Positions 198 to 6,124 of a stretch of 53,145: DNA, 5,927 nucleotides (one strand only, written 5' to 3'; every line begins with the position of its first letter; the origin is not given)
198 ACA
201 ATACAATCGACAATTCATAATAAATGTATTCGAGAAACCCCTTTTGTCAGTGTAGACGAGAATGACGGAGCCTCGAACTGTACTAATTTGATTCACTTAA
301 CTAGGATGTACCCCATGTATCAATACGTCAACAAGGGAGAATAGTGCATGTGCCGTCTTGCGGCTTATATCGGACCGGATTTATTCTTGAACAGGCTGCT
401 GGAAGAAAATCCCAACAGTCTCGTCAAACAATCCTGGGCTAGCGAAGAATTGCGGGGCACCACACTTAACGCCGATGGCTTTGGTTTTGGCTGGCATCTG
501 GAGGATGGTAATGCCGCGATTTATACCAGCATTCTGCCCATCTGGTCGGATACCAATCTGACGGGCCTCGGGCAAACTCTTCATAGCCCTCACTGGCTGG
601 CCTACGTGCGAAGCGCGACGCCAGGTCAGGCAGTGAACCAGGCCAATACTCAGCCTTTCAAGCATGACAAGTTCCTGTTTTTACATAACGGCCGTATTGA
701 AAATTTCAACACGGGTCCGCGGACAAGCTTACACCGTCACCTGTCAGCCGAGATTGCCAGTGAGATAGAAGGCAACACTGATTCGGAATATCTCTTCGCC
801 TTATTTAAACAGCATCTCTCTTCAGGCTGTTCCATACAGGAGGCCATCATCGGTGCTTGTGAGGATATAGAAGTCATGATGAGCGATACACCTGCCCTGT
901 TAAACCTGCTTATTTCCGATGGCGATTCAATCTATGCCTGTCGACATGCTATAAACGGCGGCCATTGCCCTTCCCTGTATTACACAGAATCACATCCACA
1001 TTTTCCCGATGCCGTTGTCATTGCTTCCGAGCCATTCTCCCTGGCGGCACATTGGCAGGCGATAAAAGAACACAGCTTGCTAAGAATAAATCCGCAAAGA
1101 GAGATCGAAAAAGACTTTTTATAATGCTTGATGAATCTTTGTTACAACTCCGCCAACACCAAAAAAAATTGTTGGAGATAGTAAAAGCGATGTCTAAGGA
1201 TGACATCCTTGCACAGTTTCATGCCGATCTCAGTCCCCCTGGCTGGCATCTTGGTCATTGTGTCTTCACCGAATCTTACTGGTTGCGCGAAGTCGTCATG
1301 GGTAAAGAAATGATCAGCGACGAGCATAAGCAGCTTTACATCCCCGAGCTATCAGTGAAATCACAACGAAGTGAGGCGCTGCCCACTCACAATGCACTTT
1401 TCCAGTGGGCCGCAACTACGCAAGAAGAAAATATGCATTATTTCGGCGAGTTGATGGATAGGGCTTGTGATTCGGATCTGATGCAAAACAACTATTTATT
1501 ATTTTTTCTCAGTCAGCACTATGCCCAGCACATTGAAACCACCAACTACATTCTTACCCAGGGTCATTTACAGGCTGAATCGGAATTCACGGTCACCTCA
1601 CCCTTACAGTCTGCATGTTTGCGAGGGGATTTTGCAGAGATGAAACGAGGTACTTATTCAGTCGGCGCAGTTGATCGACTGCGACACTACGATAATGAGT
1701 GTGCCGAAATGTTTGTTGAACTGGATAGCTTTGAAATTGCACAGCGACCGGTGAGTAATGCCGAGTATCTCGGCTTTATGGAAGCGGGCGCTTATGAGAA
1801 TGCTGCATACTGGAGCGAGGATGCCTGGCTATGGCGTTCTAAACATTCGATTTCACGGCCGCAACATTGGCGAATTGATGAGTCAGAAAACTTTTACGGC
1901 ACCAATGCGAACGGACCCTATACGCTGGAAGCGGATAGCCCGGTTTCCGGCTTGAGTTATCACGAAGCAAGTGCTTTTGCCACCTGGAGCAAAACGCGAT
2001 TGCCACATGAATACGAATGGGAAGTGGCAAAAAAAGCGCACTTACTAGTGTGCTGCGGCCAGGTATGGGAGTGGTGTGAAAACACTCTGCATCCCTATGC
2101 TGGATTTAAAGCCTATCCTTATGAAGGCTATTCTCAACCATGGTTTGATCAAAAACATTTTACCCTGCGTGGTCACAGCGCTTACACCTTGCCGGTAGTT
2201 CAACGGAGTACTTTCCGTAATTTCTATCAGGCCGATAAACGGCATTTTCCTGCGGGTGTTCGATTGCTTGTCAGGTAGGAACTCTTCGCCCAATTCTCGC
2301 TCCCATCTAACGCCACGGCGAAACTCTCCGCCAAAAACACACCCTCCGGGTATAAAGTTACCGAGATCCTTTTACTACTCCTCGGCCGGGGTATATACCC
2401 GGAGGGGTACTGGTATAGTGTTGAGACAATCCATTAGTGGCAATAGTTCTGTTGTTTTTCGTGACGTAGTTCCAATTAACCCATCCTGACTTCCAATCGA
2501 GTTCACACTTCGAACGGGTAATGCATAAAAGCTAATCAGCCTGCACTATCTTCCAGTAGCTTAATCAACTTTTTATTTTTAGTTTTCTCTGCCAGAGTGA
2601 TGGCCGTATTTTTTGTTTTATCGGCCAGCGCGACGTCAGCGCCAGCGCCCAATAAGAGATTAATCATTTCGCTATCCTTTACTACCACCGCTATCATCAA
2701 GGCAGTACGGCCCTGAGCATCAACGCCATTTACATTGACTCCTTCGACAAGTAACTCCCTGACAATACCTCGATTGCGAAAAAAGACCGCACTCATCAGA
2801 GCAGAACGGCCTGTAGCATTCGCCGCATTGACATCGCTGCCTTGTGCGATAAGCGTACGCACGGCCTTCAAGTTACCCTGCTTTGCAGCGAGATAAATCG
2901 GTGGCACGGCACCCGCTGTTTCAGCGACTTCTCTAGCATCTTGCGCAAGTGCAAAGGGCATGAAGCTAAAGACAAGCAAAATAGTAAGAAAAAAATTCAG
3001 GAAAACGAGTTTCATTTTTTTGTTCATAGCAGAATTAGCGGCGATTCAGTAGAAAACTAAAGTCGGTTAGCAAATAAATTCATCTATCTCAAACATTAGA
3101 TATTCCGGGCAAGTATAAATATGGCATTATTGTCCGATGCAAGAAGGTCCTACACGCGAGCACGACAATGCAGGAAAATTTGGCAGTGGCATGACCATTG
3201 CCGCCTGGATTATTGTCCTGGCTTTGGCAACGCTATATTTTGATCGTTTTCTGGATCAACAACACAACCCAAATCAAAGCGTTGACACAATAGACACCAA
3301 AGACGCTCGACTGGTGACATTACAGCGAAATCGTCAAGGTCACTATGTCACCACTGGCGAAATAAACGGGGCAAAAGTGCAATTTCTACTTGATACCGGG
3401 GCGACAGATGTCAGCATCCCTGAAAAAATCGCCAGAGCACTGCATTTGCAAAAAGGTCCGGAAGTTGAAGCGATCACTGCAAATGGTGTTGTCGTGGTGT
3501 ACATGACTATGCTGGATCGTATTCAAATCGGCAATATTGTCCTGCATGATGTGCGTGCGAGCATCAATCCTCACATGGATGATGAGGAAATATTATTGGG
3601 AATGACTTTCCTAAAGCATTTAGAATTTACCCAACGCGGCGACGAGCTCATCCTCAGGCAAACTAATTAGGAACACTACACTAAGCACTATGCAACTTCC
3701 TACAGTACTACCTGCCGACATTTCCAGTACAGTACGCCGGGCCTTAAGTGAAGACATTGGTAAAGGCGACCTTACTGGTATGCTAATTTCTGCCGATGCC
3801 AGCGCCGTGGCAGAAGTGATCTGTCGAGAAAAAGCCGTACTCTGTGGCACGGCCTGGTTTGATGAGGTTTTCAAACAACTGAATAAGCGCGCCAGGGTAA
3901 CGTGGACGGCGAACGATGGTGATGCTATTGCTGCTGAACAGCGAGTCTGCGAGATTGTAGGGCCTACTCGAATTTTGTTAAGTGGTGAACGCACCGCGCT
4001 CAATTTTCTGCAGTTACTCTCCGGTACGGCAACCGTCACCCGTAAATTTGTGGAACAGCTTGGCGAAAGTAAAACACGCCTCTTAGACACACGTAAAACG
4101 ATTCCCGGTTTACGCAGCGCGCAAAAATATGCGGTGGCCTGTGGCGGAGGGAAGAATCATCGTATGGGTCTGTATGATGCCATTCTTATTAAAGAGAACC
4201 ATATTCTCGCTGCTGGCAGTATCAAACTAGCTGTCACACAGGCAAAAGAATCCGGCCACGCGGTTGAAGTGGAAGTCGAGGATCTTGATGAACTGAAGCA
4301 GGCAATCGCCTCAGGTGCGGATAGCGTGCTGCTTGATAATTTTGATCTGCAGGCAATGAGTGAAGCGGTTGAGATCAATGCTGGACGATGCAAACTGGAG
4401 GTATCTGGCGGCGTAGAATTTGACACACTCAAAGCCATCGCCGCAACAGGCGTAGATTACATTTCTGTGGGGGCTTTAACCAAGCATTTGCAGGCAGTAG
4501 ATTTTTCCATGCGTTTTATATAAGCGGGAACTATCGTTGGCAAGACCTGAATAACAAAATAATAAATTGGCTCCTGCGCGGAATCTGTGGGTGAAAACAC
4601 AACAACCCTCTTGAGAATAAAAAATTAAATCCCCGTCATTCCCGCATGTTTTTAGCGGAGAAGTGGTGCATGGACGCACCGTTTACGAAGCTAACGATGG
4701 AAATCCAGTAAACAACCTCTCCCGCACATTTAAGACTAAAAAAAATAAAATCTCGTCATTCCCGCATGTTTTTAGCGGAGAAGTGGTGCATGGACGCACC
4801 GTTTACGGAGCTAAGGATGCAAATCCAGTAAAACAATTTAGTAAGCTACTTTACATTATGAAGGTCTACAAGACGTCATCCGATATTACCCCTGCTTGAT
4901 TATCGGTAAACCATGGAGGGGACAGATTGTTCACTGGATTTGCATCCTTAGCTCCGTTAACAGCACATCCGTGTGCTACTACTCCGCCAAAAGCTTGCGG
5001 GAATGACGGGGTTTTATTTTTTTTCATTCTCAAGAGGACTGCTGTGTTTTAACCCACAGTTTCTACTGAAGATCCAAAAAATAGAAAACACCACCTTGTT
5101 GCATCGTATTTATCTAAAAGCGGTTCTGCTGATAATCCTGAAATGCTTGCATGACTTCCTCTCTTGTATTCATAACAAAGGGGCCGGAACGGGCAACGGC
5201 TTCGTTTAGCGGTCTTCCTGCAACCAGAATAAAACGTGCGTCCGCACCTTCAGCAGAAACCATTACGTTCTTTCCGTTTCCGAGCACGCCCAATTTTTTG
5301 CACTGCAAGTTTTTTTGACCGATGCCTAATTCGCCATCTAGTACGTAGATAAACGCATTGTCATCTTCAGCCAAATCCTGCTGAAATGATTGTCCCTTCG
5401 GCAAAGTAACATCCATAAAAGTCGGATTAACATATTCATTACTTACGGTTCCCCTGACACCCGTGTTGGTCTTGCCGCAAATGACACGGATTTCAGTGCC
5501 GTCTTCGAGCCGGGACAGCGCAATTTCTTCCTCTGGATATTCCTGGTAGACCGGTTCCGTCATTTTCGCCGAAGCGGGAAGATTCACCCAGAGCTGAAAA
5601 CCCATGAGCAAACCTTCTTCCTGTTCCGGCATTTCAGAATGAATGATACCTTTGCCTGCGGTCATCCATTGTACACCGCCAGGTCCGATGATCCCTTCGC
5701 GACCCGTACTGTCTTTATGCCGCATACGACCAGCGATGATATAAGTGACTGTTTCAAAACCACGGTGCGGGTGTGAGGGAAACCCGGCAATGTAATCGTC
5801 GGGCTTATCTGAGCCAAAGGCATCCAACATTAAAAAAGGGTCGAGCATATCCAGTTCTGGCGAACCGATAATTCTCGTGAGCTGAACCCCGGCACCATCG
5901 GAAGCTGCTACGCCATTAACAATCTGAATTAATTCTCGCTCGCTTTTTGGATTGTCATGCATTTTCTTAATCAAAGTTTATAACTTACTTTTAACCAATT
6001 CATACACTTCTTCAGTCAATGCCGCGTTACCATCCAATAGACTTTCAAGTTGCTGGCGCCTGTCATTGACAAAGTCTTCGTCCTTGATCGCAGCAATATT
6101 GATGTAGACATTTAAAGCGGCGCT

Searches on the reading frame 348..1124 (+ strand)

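Call 19: search_protein_families(library=pfam, proteins=[window:348-1124:+])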
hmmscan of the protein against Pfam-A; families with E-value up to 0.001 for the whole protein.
window:348-1124:+ (258 aa): 2 families
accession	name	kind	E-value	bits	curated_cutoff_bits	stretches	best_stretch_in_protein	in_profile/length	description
PF13230.11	GATase_4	-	2.1e-12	47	23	1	35-200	24-187/272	Glutamine amidotransferases class-II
PF13522.11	GATase_6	-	7.9e-09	36.1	27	1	84-156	14-80/130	Glutamine amidotransferase domain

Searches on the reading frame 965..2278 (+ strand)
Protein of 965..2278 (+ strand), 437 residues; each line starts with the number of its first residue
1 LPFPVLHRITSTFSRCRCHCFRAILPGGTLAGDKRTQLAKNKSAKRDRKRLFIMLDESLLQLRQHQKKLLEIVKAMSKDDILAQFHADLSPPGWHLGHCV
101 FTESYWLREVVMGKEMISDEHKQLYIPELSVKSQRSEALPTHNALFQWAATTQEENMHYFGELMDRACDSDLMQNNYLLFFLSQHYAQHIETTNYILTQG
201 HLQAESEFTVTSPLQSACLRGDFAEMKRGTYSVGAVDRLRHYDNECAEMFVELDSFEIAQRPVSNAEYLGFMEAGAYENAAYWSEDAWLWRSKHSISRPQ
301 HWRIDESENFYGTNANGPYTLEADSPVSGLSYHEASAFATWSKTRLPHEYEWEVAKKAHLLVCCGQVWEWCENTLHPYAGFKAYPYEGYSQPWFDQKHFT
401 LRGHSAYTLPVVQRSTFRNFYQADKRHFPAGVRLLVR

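Call 19: search_protein_families(library=pfam, proteins=[window:965-2278:+])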
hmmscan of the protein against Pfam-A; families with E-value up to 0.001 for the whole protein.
window:965-2278:+ (437 aa): 2 families
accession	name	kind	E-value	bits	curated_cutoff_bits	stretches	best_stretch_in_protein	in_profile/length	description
PF03781.23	FGE-sulfatase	-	1e-26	94.6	23.3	2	226-356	8-122/255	Sulfatase-modifying factor enzyme 1-like domain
PF12867.12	DinB_2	-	4.2e-09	37.4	24.8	1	61-192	1-127/128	DinB superfamily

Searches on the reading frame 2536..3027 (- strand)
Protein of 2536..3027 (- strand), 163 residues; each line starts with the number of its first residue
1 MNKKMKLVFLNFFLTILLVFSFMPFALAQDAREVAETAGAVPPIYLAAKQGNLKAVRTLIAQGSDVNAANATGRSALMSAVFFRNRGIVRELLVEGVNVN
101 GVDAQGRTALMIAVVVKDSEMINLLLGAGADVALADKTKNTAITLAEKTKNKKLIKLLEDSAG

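Call 19: search_protein_families(library=pfam, proteins=[window:2536-3027:-])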
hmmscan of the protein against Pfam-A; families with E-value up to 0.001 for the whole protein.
window:2536-3027:- (163 aa): 6 families
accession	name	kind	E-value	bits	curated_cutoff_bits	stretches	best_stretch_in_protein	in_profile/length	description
PF00023.36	Ank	-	1.4e-19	69.5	21.1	2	105-137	1-33/33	Ankyrin repeat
PF12796.13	Ank_2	-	2.1e-19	70.3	27.3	1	45-134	2-88/90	Ankyrin repeats (3 copies)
PF13637.12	Ank_4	-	3.5e-15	56.2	22.7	1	46-90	3-47/50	Ankyrin repeats (many copies)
PF13606.12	Ank_3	-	3.8e-12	45.5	22.3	0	106-132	2-28/30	Ankyrin repeat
PF13857.12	Ank_5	-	7.3e-10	39.4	27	1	93-146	2-56/56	Ankyrin repeats (many copies)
PF23745.1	ANK_LRRK2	-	4.6e-05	23.7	27.5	1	47-128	38-115/130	LRRK2 ANK repeat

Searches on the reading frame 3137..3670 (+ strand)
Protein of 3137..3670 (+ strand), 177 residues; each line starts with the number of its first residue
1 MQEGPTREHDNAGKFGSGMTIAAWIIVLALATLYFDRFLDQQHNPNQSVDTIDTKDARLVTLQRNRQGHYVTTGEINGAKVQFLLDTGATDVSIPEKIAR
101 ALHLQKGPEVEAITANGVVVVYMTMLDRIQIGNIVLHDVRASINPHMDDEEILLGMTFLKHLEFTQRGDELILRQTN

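Call 19: search_protein_families(library=pfam, proteins=[window:3137-3670:+])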
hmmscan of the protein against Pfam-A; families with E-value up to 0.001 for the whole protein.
window:3137-3670:+ (177 aa): 2 families
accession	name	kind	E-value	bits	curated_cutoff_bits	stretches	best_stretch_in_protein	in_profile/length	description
PF13975.11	gag-asp_proteas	-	6e-27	94.5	28.2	1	73-161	2-92/92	gag-polyprotein putative aspartyl protease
PF13650.11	Asp_protease_2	-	1.3e-21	77.6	24.3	1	73-158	2-90/90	Aspartyl protease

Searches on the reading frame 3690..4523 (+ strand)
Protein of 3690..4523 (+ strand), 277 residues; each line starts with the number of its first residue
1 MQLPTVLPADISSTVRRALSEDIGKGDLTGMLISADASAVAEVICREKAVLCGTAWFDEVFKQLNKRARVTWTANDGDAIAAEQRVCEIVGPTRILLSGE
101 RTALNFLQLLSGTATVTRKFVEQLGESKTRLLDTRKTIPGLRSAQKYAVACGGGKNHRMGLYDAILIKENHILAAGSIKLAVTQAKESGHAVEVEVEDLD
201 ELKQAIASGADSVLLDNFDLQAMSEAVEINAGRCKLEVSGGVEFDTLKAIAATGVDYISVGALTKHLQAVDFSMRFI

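Call 19: search_protein_families(library=pfam, proteins=[window:3690-4523:+])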
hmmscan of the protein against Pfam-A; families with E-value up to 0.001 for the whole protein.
window:3690-4523:+ (277 aa): 2 families
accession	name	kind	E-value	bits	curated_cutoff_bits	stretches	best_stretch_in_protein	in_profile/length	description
PF01729.25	QRPTase_C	-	8e-56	188.8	23.1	1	114-275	2-169/169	Quinolinate phosphoribosyl transferase, C-terminal domain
PF02749.22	QRPTase_N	-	3.2e-19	69.4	27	1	29-111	3-82/82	Quinolinate phosphoribosyl transferase, N-terminal domain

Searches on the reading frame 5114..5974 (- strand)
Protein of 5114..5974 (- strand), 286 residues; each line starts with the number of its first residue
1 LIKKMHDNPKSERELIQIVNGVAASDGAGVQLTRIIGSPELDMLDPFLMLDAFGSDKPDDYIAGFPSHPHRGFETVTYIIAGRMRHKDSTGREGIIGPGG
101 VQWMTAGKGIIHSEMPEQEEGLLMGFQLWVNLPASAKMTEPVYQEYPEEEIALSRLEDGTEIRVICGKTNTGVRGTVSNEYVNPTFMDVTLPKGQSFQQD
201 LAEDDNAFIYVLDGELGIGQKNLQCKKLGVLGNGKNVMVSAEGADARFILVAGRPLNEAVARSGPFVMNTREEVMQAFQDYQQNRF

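Call 19: search_protein_families(library=pfam, proteins=[window:5114-5974:-])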
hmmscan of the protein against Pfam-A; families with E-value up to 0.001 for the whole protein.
window:5114-5974:- (286 aa): 3 families
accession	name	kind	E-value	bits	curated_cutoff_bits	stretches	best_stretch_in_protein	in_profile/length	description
PF02678.22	Pirin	-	1.7e-37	128.2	26.1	1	30-130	2-108/108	Pirin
PF05726.19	Pirin_C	-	1.4e-29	102.9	27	1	187-286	2-102/103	Pirin C-terminal cupin domain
PF07883.17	Cupin_2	-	0.00033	20.8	27.2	0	189-216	3-29/70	Cupin domain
